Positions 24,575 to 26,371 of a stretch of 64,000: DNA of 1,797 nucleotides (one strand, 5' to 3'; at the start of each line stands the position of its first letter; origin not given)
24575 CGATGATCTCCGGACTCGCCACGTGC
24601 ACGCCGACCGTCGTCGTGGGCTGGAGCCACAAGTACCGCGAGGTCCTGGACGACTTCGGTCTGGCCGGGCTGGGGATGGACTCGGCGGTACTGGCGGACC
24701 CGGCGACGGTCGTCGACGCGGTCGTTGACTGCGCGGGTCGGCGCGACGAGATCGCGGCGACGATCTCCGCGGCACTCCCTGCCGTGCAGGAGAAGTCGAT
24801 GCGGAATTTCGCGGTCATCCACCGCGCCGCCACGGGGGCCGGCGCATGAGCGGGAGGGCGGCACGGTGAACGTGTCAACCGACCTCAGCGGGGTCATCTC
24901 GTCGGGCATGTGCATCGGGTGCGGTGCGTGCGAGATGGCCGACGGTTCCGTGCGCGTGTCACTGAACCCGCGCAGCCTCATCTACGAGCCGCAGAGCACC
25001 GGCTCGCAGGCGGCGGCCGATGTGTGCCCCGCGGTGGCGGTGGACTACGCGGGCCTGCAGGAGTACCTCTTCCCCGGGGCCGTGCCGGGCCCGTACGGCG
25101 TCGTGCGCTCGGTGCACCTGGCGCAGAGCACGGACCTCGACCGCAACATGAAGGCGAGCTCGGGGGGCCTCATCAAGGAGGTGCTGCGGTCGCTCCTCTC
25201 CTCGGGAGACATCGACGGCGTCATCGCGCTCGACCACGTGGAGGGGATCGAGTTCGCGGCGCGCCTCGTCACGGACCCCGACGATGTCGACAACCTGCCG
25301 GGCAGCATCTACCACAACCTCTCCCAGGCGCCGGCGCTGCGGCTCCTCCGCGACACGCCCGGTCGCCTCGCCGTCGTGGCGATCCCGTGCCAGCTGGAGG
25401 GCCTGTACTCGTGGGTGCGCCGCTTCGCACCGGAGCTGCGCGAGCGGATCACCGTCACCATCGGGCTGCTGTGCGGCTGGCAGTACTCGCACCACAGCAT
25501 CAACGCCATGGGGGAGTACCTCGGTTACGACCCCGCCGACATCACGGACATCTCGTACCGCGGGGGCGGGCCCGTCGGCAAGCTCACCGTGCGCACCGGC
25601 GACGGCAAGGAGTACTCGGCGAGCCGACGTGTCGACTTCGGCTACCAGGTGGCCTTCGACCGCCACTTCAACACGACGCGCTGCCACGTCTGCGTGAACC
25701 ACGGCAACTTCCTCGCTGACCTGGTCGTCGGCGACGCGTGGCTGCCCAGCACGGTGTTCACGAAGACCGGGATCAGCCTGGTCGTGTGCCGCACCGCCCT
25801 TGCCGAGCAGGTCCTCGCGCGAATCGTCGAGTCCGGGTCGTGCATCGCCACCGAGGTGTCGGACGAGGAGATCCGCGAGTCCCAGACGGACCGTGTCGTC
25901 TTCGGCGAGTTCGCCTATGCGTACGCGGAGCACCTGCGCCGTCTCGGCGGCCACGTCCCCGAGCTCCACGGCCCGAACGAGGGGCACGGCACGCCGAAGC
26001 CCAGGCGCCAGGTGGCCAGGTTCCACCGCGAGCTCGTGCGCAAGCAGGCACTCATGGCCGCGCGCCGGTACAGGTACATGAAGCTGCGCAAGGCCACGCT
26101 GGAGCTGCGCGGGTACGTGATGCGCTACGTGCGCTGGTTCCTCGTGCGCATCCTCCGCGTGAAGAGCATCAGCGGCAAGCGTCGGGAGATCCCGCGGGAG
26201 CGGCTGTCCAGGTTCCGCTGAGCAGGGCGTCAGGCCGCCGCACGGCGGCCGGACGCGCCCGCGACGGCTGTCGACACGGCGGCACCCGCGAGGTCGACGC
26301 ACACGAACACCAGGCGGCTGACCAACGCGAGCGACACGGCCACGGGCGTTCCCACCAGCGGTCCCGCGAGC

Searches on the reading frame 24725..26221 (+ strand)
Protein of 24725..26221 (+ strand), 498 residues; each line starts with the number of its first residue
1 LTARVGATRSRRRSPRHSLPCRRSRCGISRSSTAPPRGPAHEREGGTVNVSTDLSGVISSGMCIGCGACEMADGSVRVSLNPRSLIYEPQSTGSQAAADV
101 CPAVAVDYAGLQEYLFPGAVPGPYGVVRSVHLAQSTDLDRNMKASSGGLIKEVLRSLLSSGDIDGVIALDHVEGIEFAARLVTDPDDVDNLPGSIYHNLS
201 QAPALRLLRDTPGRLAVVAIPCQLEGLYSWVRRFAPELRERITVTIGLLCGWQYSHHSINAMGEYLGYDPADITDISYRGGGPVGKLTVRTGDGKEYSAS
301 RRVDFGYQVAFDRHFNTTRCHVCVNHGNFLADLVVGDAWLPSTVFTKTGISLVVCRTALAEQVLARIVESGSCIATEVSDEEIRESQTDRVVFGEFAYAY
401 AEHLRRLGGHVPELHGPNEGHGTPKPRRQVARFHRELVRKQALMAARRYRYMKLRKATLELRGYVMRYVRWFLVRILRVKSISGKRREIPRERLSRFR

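Call 55: search_protein_families(library=pfam, proteins=[window:24725-26221:+], max_evalue=0.0001)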
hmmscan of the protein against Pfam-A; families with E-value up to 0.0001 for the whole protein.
window:24725-26221:+ (498 aa): 2 families
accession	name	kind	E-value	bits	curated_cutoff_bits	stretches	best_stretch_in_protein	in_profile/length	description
PF04432.18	FrhB_FdhB_C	-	5.8e-26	91.6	23.3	1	214-380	3-149/150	Coenzyme F420 hydrogenase/dehydrogenase, beta subunit C terminus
PF04422.18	FrhB_FdhB_N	-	3.6e-11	43.5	22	1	131-201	2-72/78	Coenzyme F420 hydrogenase/dehydrogenase, beta subunit N-term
